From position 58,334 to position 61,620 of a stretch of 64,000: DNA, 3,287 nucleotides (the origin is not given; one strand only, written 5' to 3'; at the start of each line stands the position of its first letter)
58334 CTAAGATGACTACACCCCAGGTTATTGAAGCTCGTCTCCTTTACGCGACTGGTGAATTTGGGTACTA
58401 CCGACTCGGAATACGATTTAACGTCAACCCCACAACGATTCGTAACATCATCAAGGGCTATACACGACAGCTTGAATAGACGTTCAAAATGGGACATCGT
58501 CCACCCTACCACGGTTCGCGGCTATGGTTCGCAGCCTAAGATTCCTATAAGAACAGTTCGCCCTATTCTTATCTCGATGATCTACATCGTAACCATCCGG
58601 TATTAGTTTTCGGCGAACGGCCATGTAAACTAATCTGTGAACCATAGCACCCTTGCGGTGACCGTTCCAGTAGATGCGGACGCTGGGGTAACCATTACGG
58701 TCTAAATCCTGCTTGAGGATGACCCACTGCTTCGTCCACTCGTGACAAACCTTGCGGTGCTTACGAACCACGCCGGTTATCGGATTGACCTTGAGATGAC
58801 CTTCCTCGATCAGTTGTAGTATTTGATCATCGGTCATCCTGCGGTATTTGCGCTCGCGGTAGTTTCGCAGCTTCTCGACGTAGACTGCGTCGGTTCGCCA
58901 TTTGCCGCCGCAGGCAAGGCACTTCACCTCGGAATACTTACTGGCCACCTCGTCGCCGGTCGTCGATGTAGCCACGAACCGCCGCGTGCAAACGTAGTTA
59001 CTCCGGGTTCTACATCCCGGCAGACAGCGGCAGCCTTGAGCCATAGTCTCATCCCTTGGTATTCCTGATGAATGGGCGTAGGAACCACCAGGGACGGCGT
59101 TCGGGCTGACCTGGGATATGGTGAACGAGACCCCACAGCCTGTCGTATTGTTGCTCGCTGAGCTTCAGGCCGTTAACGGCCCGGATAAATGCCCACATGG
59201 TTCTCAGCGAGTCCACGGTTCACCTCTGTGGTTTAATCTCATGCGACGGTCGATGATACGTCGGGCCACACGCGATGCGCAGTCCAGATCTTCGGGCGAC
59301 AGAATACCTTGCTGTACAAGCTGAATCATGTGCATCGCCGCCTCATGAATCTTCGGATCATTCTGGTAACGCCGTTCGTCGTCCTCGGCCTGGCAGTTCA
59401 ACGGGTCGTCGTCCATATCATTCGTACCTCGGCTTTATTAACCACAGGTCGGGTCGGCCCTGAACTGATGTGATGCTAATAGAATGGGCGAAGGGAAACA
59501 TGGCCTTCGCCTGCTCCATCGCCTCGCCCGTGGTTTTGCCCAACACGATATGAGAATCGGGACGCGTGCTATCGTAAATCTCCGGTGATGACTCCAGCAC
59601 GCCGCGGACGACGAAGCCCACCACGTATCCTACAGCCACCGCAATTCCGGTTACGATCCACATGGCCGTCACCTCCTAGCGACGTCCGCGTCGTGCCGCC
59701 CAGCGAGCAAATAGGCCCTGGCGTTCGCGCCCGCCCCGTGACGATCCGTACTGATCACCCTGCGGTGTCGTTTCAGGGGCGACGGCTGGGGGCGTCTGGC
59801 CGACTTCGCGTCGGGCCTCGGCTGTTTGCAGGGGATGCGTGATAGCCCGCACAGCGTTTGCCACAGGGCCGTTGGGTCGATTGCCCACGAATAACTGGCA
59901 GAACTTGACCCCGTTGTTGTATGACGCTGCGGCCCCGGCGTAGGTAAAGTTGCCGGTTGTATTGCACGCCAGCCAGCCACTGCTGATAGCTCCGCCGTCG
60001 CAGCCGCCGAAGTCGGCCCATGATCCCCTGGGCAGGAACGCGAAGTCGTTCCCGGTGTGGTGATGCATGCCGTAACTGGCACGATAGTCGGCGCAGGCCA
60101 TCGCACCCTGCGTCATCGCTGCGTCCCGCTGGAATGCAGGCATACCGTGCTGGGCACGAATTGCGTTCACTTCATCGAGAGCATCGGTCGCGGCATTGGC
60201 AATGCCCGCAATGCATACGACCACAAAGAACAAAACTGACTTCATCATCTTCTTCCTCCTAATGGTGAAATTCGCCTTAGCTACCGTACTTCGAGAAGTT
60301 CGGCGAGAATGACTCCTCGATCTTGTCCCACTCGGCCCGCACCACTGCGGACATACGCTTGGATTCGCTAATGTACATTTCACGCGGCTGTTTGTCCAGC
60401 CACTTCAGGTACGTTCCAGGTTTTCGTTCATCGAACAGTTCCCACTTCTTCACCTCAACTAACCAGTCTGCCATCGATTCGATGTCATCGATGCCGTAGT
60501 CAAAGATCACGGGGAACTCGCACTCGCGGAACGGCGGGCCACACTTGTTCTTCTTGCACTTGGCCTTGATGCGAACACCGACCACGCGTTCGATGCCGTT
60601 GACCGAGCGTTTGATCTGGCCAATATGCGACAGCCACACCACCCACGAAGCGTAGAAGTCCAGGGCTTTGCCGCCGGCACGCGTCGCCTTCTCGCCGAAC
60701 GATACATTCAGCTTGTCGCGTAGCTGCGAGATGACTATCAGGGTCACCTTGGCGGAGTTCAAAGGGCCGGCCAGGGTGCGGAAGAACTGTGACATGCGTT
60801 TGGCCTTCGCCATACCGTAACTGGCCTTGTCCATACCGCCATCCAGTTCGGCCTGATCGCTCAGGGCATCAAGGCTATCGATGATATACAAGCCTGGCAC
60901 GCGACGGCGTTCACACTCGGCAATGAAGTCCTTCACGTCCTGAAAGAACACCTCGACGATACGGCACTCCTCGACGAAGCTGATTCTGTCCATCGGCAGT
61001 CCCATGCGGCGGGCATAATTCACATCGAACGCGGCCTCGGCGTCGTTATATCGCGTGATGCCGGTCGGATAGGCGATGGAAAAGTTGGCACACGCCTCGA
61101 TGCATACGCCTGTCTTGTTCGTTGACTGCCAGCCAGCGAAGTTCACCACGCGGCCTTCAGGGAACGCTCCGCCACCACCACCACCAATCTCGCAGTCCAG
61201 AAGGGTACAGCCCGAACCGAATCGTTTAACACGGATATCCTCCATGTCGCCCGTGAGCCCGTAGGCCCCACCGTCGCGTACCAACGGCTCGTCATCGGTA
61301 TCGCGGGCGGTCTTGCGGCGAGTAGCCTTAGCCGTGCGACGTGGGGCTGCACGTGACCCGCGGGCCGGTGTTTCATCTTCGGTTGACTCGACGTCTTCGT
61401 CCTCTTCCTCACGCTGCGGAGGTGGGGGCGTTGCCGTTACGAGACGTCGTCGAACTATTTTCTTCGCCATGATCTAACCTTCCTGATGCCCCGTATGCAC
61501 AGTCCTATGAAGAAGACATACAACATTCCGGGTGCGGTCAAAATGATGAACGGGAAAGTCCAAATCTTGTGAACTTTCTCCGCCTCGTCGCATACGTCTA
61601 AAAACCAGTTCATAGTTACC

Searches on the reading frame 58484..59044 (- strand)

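Call 12: search_protein_families(library=pfam, proteins=[window:58484-59044:-], max_evalue=0.01)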
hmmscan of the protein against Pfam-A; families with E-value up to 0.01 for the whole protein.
window:58484-59044:- (186 aa): 1 family
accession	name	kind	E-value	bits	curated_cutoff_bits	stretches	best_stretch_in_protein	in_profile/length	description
PF13392.12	HNH_3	-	1.8e-11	43.9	24.8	1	134-177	2-44/46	HNH endonuclease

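Call 13: search_protein_families(library=phrogs, proteins=[window:58484-59044:-], max_evalue=0.01)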
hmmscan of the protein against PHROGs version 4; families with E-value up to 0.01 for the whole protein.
window:58484-59044:- (186 aa): 13 families
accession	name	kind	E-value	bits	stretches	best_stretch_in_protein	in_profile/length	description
phrog_59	-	DNA, RNA and nucleotide metabolism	1.1e-15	59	1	60-177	124-231/423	HNH endonuclease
phrog_959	-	DNA, RNA and nucleotide metabolism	2.4e-12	47.8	1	109-177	34-102/138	HNH endonuclease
phrog_99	-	DNA, RNA and nucleotide metabolism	3.4e-11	44.4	1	54-177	81-201/383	HNH endonuclease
phrog_826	-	DNA, RNA and nucleotide metabolism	4.5e-11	43.8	1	38-180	28-157/281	HNH endonuclease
phrog_1492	-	DNA, RNA and nucleotide metabolism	8.8e-09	36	1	92-178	72-156/414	HNH endonuclease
phrog_1891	-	DNA, RNA and nucleotide metabolism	2.6e-06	28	1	114-173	147-204/255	HNH endonuclease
phrog_4578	-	DNA, RNA and nucleotide metabolism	1.2e-05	26.2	1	134-177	13-55/130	HNH endonuclease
phrog_15471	-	DNA, RNA and nucleotide metabolism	1.3e-05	26.1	1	115-171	14-70/183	HNH endonuclease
phrog_6254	-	DNA, RNA and nucleotide metabolism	1.5e-05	26.3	1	96-177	4-82/154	HNH endonuclease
phrog_3593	-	DNA, RNA and nucleotide metabolism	2e-05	25.4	1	80-178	50-137/210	HNH endonuclease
phrog_7545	-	DNA, RNA and nucleotide metabolism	3.6e-05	25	1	85-173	56-125/160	HNH endonuclease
phrog_14913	-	DNA, RNA and nucleotide metabolism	0.00059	20.9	0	117-175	23-82/149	HNH endonuclease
phrog_1872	-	DNA, RNA and nucleotide metabolism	0.0018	19.2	1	61-162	9-90/166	endonuclease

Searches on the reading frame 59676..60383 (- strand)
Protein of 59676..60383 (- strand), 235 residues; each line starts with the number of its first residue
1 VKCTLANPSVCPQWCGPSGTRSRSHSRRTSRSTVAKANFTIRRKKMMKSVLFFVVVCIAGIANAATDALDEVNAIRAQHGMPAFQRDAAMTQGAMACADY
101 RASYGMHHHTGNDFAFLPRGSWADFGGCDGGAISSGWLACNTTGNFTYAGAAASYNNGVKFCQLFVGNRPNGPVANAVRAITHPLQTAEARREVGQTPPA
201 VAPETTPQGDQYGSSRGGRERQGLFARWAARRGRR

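Call 12: search_protein_families(library=pfam, proteins=[window:59676-60383:-], max_evalue=0.01)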
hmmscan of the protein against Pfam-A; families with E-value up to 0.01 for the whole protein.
window:59676-60383:- (235 aa): 1 family
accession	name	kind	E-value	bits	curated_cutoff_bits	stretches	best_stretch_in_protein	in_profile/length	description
PF00188.32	CAP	-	5.2e-06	27.7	21.1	1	69-120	1-53/117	Cysteine-rich secretory protein family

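Call 13: search_protein_families(library=phrogs, proteins=[window:59676-60383:-], max_evalue=0.01)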
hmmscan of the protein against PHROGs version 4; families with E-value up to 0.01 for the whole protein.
window:59676-60383:- (235 aa): 1 family
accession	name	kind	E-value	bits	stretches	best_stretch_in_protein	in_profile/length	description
phrog_12478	-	unknown function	0.0083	17.5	0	48-81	19-52/67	-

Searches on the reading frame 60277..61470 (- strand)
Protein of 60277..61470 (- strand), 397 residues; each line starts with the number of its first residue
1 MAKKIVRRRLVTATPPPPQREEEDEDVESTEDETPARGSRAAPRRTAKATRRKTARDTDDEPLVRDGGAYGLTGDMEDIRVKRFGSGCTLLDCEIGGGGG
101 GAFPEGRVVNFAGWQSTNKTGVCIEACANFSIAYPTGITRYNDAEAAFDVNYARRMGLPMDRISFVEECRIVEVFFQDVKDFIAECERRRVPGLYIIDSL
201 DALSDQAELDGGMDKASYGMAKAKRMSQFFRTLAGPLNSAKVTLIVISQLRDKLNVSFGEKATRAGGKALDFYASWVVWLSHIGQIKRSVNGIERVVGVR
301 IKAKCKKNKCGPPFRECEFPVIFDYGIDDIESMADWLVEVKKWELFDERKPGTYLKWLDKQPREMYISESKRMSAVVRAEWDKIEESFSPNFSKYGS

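Call 12: search_protein_families(library=pfam, proteins=[window:60277-61470:-], max_evalue=0.01)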
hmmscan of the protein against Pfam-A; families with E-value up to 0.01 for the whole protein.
window:60277-61470:- (397 aa): 1 family
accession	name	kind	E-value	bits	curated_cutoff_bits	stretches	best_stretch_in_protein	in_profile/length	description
PF00154.27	RecA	-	7.7e-40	137.4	27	1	74-328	23-262/262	recA bacterial DNA recombination protein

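Call 13: search_protein_families(library=phrogs, proteins=[window:60277-61470:-], max_evalue=0.01)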
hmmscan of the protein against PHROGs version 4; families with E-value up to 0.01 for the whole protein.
window:60277-61470:- (397 aa): 3 families
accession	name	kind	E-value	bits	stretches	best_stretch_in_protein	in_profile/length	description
phrog_97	-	other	1.3e-56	193.9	2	72-284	38-255/506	UvsX-like recombinase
phrog_8337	-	DNA, RNA and nucleotide metabolism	1.5e-19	71.5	1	100-308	62-265/273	DNA repair protein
phrog_9666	-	unknown function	1.2e-12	47.9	1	221-339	606-721/779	-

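Call 15: find_related_loci(query=window:60277-61470:-, collection=viral_contigs, flank=5000)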
Query window:60277-61470:- (397 aa) in viral_contigs; peptide patterns used: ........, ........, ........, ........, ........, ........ (x = any residue, [..] = any of these).
86 stretches matched a pattern; 27 encode a relative of the query (tblastn E <= 1e-3); 27 distinct loci.
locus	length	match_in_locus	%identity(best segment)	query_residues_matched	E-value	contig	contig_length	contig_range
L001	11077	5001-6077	43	34-395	2e-88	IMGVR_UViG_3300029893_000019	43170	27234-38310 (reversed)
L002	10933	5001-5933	45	86-395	2e-86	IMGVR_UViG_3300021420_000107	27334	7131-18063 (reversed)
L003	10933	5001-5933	45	86-395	2e-86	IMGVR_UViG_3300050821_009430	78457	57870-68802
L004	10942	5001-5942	46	86-396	1e-85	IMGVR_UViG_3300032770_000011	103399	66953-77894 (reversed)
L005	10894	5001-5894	45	86-395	8e-85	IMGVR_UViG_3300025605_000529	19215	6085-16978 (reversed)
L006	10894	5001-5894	45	86-395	9e-85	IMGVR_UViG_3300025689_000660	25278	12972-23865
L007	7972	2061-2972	44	86-395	5e-83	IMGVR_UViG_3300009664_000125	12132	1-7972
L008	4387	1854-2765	44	86-395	4e-83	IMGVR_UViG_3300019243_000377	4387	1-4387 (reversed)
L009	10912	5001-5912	44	86-395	5e-83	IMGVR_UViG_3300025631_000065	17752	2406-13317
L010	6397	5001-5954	44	86-395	3e-83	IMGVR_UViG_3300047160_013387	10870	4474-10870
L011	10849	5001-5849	46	86-395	1e-82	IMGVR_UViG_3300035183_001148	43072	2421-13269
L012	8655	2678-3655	44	68-395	3e-82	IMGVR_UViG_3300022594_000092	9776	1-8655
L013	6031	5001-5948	46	86-395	1e-81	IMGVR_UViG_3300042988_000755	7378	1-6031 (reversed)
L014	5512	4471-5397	43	86-390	2e-81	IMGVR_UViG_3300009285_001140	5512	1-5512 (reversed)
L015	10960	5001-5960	46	81-395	1e-80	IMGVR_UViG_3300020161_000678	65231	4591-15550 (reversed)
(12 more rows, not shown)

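Call 17: find_related_loci(query=window:60277-61470:-, collection=metagenome_contigs, flank=4000)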
Query window:60277-61470:- (397 aa) in metagenome_contigs; peptide patterns used: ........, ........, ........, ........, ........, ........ (x = any residue, [..] = any of these).
600 stretches matched a pattern (row limit reached: there are more); 23 encode a relative of the query (tblastn E <= 1e-3); 23 distinct loci.
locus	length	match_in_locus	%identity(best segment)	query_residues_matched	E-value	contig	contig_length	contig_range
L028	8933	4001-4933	45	77-395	4e-86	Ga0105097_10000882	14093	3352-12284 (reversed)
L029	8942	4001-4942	46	86-396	7e-86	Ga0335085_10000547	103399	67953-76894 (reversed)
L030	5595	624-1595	45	76-396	9e-86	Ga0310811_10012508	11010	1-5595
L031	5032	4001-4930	45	77-395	6e-86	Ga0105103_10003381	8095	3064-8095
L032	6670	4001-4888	48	86-395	3e-85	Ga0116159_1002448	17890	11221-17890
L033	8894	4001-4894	45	86-395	5e-85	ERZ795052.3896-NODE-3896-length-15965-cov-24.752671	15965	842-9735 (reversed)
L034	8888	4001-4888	48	86-395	3e-85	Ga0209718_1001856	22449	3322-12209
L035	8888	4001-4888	48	86-395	3e-85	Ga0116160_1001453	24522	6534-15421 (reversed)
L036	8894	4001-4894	45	86-395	5e-85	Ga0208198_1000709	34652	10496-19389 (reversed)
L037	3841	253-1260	44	15-397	4e-84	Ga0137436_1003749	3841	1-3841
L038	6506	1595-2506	44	86-395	3e-83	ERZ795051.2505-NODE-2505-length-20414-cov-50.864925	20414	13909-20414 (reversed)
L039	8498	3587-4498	44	86-395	3e-83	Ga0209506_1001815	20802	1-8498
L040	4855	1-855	47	106-395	7e-82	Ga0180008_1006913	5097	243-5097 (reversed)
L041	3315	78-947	46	86-390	6e-82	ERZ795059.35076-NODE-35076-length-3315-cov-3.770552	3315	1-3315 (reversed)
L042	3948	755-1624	46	86-390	3e-81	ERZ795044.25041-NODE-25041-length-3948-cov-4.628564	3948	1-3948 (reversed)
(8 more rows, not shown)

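Call 41: find_homologous_proteins(query=window:60277-61470:-, max_evalue=1e-80)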
Query window:60277-61470:- (397 aa): 329 proteins with E <= 1e-80 among 6943 candidates; the best 120 are listed.
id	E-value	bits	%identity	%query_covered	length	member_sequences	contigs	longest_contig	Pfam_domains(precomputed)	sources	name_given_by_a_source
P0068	1.8e-269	911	100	100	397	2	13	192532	PF00154.28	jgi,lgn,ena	-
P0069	1.6e-179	615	68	100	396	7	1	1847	PF00154.28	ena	-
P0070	9.4e-148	510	59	100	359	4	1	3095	PF00154.28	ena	-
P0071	2.0e-135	470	57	89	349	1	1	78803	PF00154.28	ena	-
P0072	4.0e-96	340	51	79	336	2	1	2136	PF06745.20,PF00154.28,PF13481.13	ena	-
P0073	2.7e-94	334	50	80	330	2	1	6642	PF06745.20,PF00154.28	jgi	jgi:recombination protein RecA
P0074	4.5e-93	330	50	78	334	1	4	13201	PF06745.20,PF00154.28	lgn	-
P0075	8.8e-93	329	49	78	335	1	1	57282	PF06745.20,PF08423.18,PF00154.28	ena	-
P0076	8.1e-91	323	49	80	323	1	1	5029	PF00154.28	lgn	-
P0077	1.8e-90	322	48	80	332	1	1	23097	PF06745.20,PF08423.18,PF00154.28,PF13191.13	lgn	-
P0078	2.2e-90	322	48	79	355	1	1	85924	PF06745.20,PF00154.28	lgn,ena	-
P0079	2.6e-90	321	48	79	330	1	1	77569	PF06745.20,PF00154.28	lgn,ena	-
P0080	1.1e-89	319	48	80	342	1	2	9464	PF00154.28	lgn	-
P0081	2.7e-89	318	44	90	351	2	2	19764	PF06745.20,PF00154.28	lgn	-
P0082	4.0e-89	317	48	78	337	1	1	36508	PF06745.20,PF08423.18,PF00154.28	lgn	-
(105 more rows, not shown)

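Call 42: find_encoding_contigs(protein=P0071, flank=5000)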
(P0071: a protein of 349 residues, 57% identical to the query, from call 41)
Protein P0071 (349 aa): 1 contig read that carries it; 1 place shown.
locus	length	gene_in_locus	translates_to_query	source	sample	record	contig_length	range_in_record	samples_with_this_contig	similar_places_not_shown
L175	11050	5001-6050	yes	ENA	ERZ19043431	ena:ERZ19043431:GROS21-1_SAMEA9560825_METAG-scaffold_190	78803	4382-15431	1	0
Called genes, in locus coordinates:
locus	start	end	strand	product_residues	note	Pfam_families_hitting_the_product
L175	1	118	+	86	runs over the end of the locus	-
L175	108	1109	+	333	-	PF00063:Myosin_head (weak), PF13177:DNA_pol3_delta2, PF13401:AAA_22 (faint), PF00004:AAA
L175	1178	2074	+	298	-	PF00215:OMPdecase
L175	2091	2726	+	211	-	PF00156:Pribosyltran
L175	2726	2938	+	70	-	-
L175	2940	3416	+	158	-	-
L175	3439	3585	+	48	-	-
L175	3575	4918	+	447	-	-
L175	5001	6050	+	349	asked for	PF00154:RecA_N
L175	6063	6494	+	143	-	-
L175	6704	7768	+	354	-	PF01385:OrfB_IS605 (faint), PF07282:Cas12f1-like_TNB (weak)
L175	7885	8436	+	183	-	PF24608:PDDEXK_15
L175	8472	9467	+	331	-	PF00149:Metallophos, PF12850:Metallophos_2 (weak)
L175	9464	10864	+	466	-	PF01555:N6_N4_Mtase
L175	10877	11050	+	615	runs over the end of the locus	PF13476:AAA_23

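Call 43: find_encoding_contigs(protein=P0070, flank=5000)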
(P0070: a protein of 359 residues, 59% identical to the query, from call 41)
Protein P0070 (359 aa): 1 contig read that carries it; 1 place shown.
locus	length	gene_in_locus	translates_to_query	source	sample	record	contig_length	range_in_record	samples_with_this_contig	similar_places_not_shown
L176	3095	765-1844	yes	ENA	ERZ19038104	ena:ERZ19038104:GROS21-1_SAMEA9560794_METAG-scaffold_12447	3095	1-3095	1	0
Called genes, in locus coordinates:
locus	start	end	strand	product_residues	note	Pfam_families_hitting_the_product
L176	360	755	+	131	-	-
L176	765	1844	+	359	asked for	PF00154:RecA_N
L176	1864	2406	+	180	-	-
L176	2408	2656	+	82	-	-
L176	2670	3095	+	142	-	?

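Call 53: search_protein_families(library=phrogs, proteins=[L176:360-755:+], max_evalue=1)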
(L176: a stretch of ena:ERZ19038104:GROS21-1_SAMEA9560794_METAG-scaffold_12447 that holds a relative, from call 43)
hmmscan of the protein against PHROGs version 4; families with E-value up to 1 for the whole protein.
L176:360-755:+ (131 aa): 0 families

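Call 54: search_protein_families(library=pfam, proteins=[L176:360-755:+], max_evalue=1)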
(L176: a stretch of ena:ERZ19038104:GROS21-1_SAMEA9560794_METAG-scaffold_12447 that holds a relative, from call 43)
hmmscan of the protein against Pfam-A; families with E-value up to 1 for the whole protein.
L176:360-755:+ (131 aa): 0 families
